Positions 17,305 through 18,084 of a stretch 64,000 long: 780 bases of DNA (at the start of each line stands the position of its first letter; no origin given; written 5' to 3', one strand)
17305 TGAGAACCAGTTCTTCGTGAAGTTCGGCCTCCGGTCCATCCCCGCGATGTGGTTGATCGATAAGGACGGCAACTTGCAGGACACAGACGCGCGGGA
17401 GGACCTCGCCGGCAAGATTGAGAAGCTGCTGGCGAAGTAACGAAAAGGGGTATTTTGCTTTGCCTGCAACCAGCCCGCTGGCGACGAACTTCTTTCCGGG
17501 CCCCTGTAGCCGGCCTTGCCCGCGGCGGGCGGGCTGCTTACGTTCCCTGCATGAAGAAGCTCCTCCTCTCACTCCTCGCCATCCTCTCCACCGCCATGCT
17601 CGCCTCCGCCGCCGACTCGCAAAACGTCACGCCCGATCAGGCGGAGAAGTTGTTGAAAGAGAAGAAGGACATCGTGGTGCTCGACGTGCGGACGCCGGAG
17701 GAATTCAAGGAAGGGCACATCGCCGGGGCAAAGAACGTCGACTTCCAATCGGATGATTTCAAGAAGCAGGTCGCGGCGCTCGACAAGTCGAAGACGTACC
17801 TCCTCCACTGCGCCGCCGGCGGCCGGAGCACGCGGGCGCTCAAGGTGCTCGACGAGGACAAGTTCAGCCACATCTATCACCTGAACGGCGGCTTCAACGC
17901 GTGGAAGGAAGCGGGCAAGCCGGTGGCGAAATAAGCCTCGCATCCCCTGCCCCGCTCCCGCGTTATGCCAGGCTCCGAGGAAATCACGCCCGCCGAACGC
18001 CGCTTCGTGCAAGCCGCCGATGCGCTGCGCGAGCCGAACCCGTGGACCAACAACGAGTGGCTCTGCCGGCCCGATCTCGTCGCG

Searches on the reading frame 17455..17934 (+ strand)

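Call 73: search_protein_families(library=pfam, proteins=[window:17455-17934:+], max_evalue=0.01)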
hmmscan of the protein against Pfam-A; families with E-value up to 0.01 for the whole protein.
window:17455-17934:+ (159 aa): 1 family
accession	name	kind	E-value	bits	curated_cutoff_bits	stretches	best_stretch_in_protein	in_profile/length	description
PF00581.25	Rhodanese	-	3e-21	76.2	22.2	1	59-153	1-102/102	Rhodanese-like domain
